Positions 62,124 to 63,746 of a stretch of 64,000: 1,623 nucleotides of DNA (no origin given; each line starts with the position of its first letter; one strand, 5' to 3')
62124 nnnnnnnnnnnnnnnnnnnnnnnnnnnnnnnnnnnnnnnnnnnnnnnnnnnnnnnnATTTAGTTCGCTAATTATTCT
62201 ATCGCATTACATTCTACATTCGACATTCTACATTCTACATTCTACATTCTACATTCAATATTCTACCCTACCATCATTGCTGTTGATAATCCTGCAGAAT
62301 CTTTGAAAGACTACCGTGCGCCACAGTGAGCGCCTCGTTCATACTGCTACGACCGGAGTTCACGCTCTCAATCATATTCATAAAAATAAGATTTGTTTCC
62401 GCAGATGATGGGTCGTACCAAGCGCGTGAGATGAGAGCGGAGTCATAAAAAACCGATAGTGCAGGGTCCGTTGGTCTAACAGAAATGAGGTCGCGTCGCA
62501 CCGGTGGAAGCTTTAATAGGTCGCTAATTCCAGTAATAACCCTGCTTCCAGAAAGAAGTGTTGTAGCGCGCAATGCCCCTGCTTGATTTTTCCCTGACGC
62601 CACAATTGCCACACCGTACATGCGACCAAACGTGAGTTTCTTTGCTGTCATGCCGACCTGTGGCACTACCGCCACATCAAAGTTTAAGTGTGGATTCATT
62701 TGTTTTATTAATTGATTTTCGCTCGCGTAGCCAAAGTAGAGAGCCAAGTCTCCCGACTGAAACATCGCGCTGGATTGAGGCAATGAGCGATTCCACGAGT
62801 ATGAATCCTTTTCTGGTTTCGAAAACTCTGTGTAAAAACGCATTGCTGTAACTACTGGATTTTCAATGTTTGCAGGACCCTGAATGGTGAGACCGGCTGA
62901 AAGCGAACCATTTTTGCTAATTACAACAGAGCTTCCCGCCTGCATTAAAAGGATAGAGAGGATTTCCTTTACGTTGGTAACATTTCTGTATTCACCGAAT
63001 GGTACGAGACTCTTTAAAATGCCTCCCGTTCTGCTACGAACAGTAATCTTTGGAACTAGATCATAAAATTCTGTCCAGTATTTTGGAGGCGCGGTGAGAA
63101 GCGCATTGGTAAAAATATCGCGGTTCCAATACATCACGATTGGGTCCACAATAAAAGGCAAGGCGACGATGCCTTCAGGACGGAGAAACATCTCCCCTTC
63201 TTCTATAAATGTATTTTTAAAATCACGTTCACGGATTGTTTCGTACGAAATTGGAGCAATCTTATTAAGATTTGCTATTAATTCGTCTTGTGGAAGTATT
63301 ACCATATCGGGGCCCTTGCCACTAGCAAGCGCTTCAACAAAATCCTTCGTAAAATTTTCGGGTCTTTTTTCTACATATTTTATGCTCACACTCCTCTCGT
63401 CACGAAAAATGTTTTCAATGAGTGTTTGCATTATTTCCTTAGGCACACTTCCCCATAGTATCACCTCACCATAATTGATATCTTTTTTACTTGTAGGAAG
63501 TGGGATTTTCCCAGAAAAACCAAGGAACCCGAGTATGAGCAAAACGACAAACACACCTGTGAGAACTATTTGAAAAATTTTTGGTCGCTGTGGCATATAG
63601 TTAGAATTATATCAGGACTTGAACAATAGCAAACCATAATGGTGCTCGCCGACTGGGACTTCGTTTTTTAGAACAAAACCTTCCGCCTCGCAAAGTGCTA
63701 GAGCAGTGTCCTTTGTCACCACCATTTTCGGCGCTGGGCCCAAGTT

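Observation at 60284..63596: Tandem array of five divergent paralogous small two-helix membrane proteins downstream of a solute-binding protein gene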

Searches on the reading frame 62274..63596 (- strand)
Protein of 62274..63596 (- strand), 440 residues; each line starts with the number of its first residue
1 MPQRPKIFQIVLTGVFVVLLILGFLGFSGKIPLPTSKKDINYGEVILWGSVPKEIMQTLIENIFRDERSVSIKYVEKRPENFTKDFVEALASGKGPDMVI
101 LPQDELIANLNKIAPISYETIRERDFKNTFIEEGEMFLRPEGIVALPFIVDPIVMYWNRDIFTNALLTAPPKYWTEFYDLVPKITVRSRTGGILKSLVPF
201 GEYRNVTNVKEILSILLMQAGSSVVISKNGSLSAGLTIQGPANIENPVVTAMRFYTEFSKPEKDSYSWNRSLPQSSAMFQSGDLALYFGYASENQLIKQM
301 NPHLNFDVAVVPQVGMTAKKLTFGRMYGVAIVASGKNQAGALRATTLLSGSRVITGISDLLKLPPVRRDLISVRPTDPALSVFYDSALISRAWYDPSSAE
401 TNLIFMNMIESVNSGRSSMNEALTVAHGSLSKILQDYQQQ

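Call 3: search_protein_families(library=pfam, proteins=[window:62274-63596:-], max_evalue=1)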
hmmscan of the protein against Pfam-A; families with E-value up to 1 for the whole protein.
window:62274-63596:- (440 aa): 2 families
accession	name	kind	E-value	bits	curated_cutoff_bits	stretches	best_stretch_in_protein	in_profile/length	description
PF01547.30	SBP_bac_1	-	7.4e-15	56.2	26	1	85-342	39-294/307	Bacterial extracellular solute-binding protein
PF13416.11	SBP_bac_8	-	2.3e-10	41.2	27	1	70-341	12-236/279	Bacterial extracellular solute-binding protein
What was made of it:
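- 62274..63596 (-): MalE-like (SBP_bac_1) solute-binding protein, 440 aa. It has an uncleaved N-terminal membrane anchor and no adjacent ABC permease or ATPase. PF01547 at E 7e-15 (call 3).
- Checked: The solute-binding protein gene lies upstream at 62274-63596 (PF01547, E 7e-15, call 3).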

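Call 10: find_encoding_contigs(protein=window:62274-63596:-, flank=10000, max_places=6)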
Protein window:62274-63596:- (440 aa): 10 contigs read that carry it; 4 places shown.
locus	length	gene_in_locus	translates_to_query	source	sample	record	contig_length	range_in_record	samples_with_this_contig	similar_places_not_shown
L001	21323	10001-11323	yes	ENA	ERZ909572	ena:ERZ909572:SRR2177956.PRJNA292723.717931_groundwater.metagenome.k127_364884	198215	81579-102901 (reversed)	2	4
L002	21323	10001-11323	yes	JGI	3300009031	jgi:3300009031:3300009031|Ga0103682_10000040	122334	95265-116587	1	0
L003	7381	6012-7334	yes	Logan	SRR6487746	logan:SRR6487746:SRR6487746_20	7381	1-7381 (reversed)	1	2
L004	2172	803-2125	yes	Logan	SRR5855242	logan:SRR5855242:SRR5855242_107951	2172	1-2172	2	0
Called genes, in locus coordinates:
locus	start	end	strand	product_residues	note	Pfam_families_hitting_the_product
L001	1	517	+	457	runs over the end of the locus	PF00270:DEAD, PF04851:ResIII (weak), PF00271:Helicase_C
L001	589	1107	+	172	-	PF04542:Sigma70_r2, PF08281:Sigma70_r4_2, PF04545:Sigma70_r4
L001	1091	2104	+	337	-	PF18915:DUF5667 (weak)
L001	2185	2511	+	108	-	PF04070:DUF378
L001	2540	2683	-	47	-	-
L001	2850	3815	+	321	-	PF18884:TSP3_bac (faint)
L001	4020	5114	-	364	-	PF00575:S1 (weak), PF21710:Spt6_S1 (faint), PF23459:S1_RRP5 (faint), PF21543:CvfB_2nd (faint), PF24685:OB_RRP5_4th (faint), PF00575:S1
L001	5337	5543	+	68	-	-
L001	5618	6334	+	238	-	PF13483:Lactamase_B_3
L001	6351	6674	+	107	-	-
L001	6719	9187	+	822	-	PF00521:DNA_topoisoIV, PF03989:DNA_gyraseA_C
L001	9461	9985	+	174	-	PF01209:Ubie_methyltran, PF01728:FtsJ (weak), PF05175:MTS (weak), PF13847:Methyltransf_31, PF08241:Methyltransf_11, PF08242:Methyltransf_12, PF13649:Methyltransf_25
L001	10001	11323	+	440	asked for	PF01547:SBP_bac_1, PF13416:SBP_bac_8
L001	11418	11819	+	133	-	-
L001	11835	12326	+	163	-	-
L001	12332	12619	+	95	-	PF18895:T4SS_pilin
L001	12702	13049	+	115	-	PF18895:T4SS_pilin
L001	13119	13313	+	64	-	PF18895:T4SS_pilin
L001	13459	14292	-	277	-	-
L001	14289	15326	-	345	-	PF01145:Band_7 (weak)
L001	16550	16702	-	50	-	-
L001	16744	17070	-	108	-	PF02033:RBFA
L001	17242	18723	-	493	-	PF00009:GTP_EFTU, PF01926:MMR_HSR1, PF22042:EF-G_D2, PF11987:IF-2, PF03144:GTP_EFTU_D2 (weak)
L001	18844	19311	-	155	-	PF14584:DUF4446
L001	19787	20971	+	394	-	PF00266:Aminotran_5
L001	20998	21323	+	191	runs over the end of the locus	PF02777:Sod_Fe_C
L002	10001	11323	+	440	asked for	PF01547:SBP_bac_1, PF13416:SBP_bac_8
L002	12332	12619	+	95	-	PF18895:T4SS_pilin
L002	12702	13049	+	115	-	PF18895:T4SS_pilin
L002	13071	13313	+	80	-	PF18895:T4SS_pilin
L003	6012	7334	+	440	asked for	PF01547:SBP_bac_1, PF13416:SBP_bac_8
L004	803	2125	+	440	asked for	PF01547:SBP_bac_1, PF13416:SBP_bac_8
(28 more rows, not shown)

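Call 11: search_protein_families(library=ncbifam, proteins=[window:62274-63596:-], max_evalue=0.1)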
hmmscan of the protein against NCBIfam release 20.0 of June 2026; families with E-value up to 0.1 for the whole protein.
window:62274-63596:- (440 aa): 2 families
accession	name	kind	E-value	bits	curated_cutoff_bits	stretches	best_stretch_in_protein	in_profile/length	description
NF007011.0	PRK09474.1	equivalog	6.4e-06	25.2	291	1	38-184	26-165/396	maltose/maltodextrin ABC transporter substrate-binding protein MalE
NF053763.1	ABCarbgalBndGanS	equivalog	0.00014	20.8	700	1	38-185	34-177/420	galactooligosaccharide ABC transporter substrate-binding protein GanS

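Call 20: find_homologous_proteins(query=window:62274-63596:-, max_evalue=1e-10)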
Query window:62274-63596:- (440 aa): 2272 proteins with E <= 1e-10 among 8000 candidates; the best 120 are listed.
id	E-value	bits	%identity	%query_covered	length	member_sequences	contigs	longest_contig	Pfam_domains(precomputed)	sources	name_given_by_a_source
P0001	2.2e-269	911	94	100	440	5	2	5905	PF13416.12,PF01547.31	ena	-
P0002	4.6e-257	871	90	100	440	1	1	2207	PF13416.12,PF01547.31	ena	-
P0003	2.2e-255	865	89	100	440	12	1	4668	PF13416.12,PF01547.31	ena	-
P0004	1.3e-246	837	85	100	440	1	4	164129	PF13416.12,PF01547.31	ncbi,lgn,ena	-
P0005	1.4e-234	797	81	100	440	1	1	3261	PF13416.12,PF01547.31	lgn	-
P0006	2.8e-230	783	80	100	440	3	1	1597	PF13416.12,PF01547.31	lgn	-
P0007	3.5e-230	782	79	100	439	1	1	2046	PF13416.12,PF01547.31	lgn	-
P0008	1.2e-228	777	79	99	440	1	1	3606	PF13416.12,PF01547.31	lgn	-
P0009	2.4e-227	773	79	100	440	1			PF13416.12,PF01547.31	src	-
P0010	4.6e-226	769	78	100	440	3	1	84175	PF13416.12,PF01547.31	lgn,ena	-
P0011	1.4e-220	751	76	100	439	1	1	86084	PF13416.12,PF01547.31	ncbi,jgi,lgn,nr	ncbi:MAG: extracellular solute-binding protein [Candidatus Pacebacteria bacterium]|jgi:ABC-type glyc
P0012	1.8e-217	741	77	99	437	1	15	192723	PF13416.12,PF01547.31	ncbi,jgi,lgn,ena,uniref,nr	ncbi:MAG: hypothetical protein A2747_03270 [Candidatus Yonathbacteria bacterium RIFCSPHIGHO2_01_FULL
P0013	8.3e-214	728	74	100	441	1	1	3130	PF13416.12,PF01547.31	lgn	-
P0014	2.1e-210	717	71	100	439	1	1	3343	PF13416.12,PF01547.31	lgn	-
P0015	5.7e-210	716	72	100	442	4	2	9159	PF13416.12,PF01547.31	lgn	-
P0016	3.2e-208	710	70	100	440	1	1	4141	PF13416.12,PF01547.31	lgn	-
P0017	8.1e-208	709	71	99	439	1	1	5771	PF13416.12,PF01547.31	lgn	-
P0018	2.7e-205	700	71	98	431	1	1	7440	PF13416.12,PF01547.31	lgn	-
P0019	3.2e-205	700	70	99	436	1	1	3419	PF13416.12,PF01547.31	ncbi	-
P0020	4.6e-205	700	71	98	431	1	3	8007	PF13416.12,PF01547.31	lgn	-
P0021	2.8e-203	694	70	100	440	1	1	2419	PF13416.12,PF01547.31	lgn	-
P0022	3.0e-203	694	72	99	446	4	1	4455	PF13416.12,PF01547.31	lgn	-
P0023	3.2e-203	694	70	98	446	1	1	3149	PF13416.12,PF01547.31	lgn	-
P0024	3.3e-200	684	69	98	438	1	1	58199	PF13416.12,PF01547.31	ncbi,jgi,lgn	ncbi:MAG: extracellular solute-binding protein [Candidatus Paceibacterota bacterium]|jgi:ABC-type gl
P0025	4.4e-199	680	67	100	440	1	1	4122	PF13416.12,PF01547.31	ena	-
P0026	5.1e-199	680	69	99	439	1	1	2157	PF13416.12,PF01547.31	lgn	-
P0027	1.4e-196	672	67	98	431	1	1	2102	PF13416.12,PF01547.31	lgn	-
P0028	2.6e-195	668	66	100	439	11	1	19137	PF13416.12,PF01547.31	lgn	-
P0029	5.6e-194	663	66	99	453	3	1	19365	PF13416.12,PF01547.31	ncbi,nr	ncbi:MAG: extracellular solute-binding protein [Candidatus Yonathbacteria bacterium]|nr:extracellula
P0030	8.8e-194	662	67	98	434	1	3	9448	PF13416.12,PF01547.31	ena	-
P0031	8.2e-190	649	67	96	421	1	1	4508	PF13416.12,PF01547.31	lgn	-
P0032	2.3e-187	641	64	97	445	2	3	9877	PF13416.12,PF01547.31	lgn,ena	-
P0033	3.4e-187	641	65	99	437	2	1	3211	PF13416.12,PF01547.31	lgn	-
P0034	5.7e-185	633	63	99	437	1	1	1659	PF13416.12,PF01547.31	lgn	-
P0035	5.0e-184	630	64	99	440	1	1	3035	PF13416.12,PF01547.31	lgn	-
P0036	3.8e-183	627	64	99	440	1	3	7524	PF13416.12,PF01547.31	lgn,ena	-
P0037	1.6e-181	622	64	99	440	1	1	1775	PF13416.12,PF01547.31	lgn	-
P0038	3.8e-181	621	63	100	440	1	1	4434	PF13416.12,PF01547.31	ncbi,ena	-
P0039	1.2e-180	619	64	99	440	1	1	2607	PF13416.12,PF01547.31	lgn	-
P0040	2.8e-180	618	61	98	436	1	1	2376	PF13416.12,PF01547.31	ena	-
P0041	3.9e-180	618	62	99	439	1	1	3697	PF13416.12,PF01547.31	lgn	-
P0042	4.1e-180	617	64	98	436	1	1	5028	PF13416.12,PF01547.31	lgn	-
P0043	1.5e-179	616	64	99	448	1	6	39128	PF13416.12,PF01547.31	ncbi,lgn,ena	ncbi:MAG: extracellular solute-binding protein [Patescibacteria group bacterium]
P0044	2.1e-179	615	64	98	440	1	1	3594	PF13416.12,PF01547.31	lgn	-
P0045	2.6e-179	615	64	100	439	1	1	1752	PF13416.12,PF01547.31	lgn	-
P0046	3.3e-179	614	63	99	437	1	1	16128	PF13416.12,PF01547.31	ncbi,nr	ncbi:MAG: carbohydrate ABC transporter substrate-binding protein [Candidatus Yonathbacteria bacteriu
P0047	1.6e-178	612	62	99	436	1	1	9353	PF13416.12,PF01547.31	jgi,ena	-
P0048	9.4e-178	610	61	99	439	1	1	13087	PF13416.12,PF01547.31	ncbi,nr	ncbi:MAG: extracellular solute-binding protein [Candidatus Yonathbacteria bacterium]|nr:extracellula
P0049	3.0e-177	608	62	98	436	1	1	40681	PF13416.12,PF01547.31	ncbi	ncbi:MAG: extracellular solute-binding protein [Minisyncoccia bacterium]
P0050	1.5e-176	606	62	99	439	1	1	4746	PF13416.12,PF01547.31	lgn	-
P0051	7.8e-176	603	61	98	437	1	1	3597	PF13416.12,PF01547.31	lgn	-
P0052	1.9e-175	602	62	99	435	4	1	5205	PF13416.12,PF01547.31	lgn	-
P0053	2.5e-175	602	63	98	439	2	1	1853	PF13416.12,PF01547.31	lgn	-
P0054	4.1e-174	598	64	98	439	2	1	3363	PF13416.12,PF01547.31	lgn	-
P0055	3.0e-173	595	60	99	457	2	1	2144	PF13416.12,PF01547.31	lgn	-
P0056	5.2e-173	594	63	98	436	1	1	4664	PF13416.12,PF01547.31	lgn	-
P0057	2.1e-172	592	62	96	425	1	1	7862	PF13416.12,PF01547.31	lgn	-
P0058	7.4e-172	590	60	98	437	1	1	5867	PF13416.12,PF01547.31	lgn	-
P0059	3.2e-171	588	59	100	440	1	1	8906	PF13416.12,PF01547.31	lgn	-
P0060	1.0e-170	586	60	100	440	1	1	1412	PF13416.12,PF01547.31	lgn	-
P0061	1.7e-170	586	58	100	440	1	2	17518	PF13416.12,PF01547.31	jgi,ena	-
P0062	7.8e-170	584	59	99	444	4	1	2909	PF13416.12,PF01547.31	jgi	jgi:ABC-type glycerol-3-phosphate transport system substrate-binding protein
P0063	1.8e-169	582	59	99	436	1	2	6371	PF13416.12,PF01547.31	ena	-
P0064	2.7e-169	582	58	100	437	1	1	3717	PF13416.12,PF01547.31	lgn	-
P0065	1.1e-168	580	61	98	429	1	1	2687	PF13416.12,PF01547.31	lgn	-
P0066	2.5e-168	579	59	100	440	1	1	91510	PF13416.12,PF01547.31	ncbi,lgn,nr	ncbi:MAG: extracellular solute-binding protein [bacterium]|nr:extracellular solute-binding protein [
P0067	1.5e-167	576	58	100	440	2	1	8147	PF13416.12,PF01547.31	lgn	-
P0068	1.7e-167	576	58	98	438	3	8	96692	PF13416.12,PF01547.31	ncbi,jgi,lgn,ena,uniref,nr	ncbi:MAG: hypothetical protein A2937_00710 [Candidatus Yonathbacteria bacterium RIFCSPLOWO2_01_FULL_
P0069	3.8e-167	575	57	100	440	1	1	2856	PF13416.12,PF01547.31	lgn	-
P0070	4.2e-167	575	56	98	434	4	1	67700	PF13416.12,PF01547.31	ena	-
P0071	4.5e-167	575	60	95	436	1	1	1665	PF13416.12,PF01547.31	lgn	-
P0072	7.5e-167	574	58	99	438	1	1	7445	PF13416.12,PF01547.31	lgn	-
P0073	7.1e-166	571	58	99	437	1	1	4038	PF13416.12,PF01547.31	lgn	-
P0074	2.0e-165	569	58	100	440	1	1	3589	PF13416.12,PF01547.31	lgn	-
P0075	4.2e-165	568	59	99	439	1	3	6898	PF13416.12,PF01547.31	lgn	-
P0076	4.2e-165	568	58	98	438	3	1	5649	PF13416.12,PF01547.31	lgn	-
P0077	5.7e-165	568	56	99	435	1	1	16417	PF13416.12,PF01547.31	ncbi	-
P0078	5.9e-165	568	58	99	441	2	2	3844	PF13416.12,PF01547.31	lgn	-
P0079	7.4e-165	567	58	99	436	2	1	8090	PF13416.12,PF01547.31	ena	-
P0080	7.4e-165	567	57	99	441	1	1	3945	PF13416.12,PF01547.31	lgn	-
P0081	9.8e-165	567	56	98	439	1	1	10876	PF13416.12,PF01547.31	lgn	-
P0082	1.6e-164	566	56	97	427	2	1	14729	PF13416.12,PF01547.31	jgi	-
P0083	6.9e-164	564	58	99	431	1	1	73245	PF13416.12,PF01547.31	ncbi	-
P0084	8.1e-164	564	57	99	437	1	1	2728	PF13416.12,PF01547.31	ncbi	ncbi:MAG: ABC transporter substrate-binding protein [Minisyncoccota bacterium]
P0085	2.8e-163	562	58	99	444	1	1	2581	PF13416.12,PF01547.31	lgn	-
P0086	4.5e-163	561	57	99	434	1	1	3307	PF13416.12,PF01547.31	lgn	-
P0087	6.4e-162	558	56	99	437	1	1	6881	PF13416.12,PF01547.31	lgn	-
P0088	8.8e-162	557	57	98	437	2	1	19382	PF13416.12,PF01547.31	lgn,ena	-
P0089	1.3e-161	557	56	99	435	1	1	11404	PF13416.12,PF01547.31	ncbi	-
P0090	1.5e-161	556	56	99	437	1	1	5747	PF13416.12,PF01547.31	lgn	-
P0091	4.6e-161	555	55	99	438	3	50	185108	PF13416.12,PF01547.31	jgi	jgi:ABC-type glycerol-3-phosphate transport system substrate-binding protein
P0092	5.2e-161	555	56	98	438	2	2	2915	PF13416.12,PF01547.31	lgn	-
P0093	7.0e-161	554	56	99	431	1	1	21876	PF13416.12,PF01547.31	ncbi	-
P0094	8.3e-161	554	56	100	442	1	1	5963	PF01547.31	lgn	-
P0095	1.2e-160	553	57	99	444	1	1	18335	PF13416.12,PF01547.31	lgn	-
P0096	1.5e-160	553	58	96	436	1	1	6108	PF13416.12,PF01547.31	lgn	-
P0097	7.3e-160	551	55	98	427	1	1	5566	PF13416.12,PF01547.31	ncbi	-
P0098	7.4e-160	551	59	98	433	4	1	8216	PF13416.12,PF01547.31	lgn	-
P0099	9.7e-160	550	55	99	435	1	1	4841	PF13416.12,PF01547.31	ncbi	-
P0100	1.2e-159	550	55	99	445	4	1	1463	PF13416.12,PF01547.31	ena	-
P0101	1.4e-159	550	56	98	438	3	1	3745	PF13416.12,PF01547.31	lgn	-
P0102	2.6e-159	549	57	99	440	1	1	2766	PF13416.12,PF01547.31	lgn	-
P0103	4.2e-159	548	55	98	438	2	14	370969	PF13416.12,PF01547.31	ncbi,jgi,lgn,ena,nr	ncbi:MAG: hypothetical protein A2481_04485 [Candidatus Yonathbacteria bacterium RIFOXYC2_FULL_47_9]|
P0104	4.9e-159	548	55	99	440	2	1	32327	PF13416.12,PF01547.31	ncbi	-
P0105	6.9e-159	548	54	99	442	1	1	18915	PF13416.12,PF01547.31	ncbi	-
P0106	7.0e-159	548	56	98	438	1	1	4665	PF13416.12,PF01547.31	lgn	-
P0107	5.9e-158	544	54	99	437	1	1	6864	PF13416.12,PF01547.31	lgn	-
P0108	1.4e-157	543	55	100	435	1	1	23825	PF13416.12,PF01547.31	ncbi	-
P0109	1.9e-157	543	57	98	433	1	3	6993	PF13416.12,PF01547.31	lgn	-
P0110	3.5e-157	542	54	99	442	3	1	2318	PF13416.12,PF01547.31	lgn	-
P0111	5.8e-157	541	57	98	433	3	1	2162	PF13416.12,PF01547.31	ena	-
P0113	5.6e-156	538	53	99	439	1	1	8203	PF13416.12,PF01547.31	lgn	-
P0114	1.3e-155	537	53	100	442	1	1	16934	PF13416.12,PF01547.31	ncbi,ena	-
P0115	3.0e-155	536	55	99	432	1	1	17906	PF13416.12,PF01547.31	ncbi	-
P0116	3.6e-155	535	53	98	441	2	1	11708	PF13416.12,PF01547.31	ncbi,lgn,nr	ncbi:MAG: extracellular solute-binding protein [Candidatus Yonathbacteria bacterium]|nr:extracellula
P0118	7.2e-155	534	54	98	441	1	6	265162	PF13416.12,PF01547.31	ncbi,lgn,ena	ncbi:MAG: extracellular solute-binding protein [Patescibacteria group bacterium]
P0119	1.3e-154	533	55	98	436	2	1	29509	PF13416.12,PF01547.31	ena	-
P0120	4.1e-154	532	55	99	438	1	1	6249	PF13416.12,PF01547.31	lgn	-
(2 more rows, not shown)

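Call 21: find_encoding_contigs(protein=P0012, flank=10000, max_places=1)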
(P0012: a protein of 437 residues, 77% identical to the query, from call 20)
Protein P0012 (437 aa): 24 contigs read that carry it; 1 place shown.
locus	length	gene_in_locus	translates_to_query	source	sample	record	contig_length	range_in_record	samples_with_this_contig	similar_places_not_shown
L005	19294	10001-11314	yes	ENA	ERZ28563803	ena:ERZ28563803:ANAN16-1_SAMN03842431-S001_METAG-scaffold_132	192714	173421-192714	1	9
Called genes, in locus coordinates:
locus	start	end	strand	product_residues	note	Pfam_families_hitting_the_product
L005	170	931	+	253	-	-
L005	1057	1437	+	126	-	PF11333:DUF3135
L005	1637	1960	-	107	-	-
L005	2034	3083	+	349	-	PF00270:DEAD, PF04851:ResIII (weak), PF00271:Helicase_C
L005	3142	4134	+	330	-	PF18884:TSP3_bac (faint)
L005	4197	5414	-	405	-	PF00575:S1 (weak), PF21710:Spt6_S1 (faint), PF23459:S1_RRP5 (faint), PF21543:CvfB_2nd (faint), PF24685:OB_RRP5_4th (faint), PF00575:S1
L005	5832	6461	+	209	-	PF13483:Lactamase_B_3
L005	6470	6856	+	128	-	-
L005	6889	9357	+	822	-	PF00521:DNA_topoisoIV, PF03989:DNA_gyraseA_C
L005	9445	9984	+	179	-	PF01209:Ubie_methyltran, PF05175:MTS (weak), PF13847:Methyltransf_31, PF08241:Methyltransf_11, PF08242:Methyltransf_12, PF13649:Methyltransf_25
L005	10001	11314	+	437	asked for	PF01547:SBP_bac_1, PF13416:SBP_bac_8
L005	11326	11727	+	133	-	-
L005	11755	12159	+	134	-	PF18895:T4SS_pilin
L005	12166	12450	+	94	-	PF18895:T4SS_pilin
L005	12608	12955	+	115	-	PF18895:T4SS_pilin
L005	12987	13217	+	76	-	PF18895:T4SS_pilin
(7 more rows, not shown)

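Call 22: find_encoding_contigs(protein=P0068, flank=10000, max_places=1)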
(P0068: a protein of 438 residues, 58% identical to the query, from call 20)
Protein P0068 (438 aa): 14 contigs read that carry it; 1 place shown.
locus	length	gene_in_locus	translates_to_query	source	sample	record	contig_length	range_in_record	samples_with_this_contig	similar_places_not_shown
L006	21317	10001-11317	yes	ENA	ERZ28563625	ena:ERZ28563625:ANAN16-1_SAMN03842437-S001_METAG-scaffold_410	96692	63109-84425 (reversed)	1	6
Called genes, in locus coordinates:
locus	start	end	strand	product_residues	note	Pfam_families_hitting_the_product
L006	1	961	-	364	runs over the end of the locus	PF00575:S1 (weak), PF23459:S1_RRP5 (faint), PF21543:CvfB_2nd (faint), PF21710:Spt6_S1 (faint), PF24685:OB_RRP5_4th (faint), PF00575:S1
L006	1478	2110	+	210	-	PF13483:Lactamase_B_3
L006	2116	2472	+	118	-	-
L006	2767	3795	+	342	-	-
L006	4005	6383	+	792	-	PF00515:TPR_1 (faint), PF07719:TPR_2 (faint), PF13181:TPR_8 (faint), PF13371:TPR_9 (faint), PF13428:TPR_14 (faint), PF13432:TPR_16, PF13414:TPR_11 (weak), PF14559:TPR_19, +5 more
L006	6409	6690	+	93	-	-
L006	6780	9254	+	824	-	PF00521:DNA_topoisoIV, PF03989:DNA_gyraseA_C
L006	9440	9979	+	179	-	PF01135:PCMT (weak), PF01209:Ubie_methyltran, PF01728:FtsJ (weak), PF05175:MTS, PF13847:Methyltransf_31, PF08241:Methyltransf_11, PF08242:Methyltransf_12, PF13649:Methyltransf_25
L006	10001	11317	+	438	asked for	PF01547:SBP_bac_1, PF13416:SBP_bac_8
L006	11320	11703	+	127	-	-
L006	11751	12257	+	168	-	PF18895:T4SS_pilin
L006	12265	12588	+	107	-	PF18895:T4SS_pilin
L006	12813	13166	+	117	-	PF18895:T4SS_pilin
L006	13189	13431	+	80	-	PF18895:T4SS_pilin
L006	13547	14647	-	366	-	-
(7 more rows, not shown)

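Call 23: find_encoding_contigs(protein=P0103, flank=10000, max_places=1)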
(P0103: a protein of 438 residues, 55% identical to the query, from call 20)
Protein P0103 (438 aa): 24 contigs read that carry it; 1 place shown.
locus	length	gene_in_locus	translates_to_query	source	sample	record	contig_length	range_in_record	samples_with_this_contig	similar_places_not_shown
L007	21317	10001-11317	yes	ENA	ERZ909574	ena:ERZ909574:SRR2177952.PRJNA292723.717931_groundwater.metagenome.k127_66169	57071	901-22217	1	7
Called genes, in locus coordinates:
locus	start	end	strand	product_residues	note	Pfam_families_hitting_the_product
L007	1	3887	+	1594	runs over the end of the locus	?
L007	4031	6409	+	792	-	PF00515:TPR_1 (faint), PF07719:TPR_2 (faint), PF13174:TPR_6 (faint), PF13181:TPR_8 (faint), PF13371:TPR_9 (faint), PF13428:TPR_14 (faint), PF13432:TPR_16 (weak), PF14559:TPR_19 (weak), +4 more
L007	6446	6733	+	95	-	-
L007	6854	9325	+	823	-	PF00521:DNA_topoisoIV, PF03989:DNA_gyraseA_C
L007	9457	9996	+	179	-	PF01135:PCMT (faint), PF01209:Ubie_methyltran, PF01728:FtsJ (weak), PF05175:MTS (weak), PF13847:Methyltransf_31, PF08241:Methyltransf_11, PF08242:Methyltransf_12, PF13649:Methyltransf_25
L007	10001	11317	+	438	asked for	PF01547:SBP_bac_1, PF13416:SBP_bac_8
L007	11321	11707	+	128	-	-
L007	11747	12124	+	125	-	PF18895:T4SS_pilin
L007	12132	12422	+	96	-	PF18895:T4SS_pilin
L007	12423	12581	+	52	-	-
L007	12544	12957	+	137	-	PF18895:T4SS_pilin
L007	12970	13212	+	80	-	PF18895:T4SS_pilin (weak)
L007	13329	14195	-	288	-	-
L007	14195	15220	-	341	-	PF01145:Band_7 (weak)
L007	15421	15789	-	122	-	-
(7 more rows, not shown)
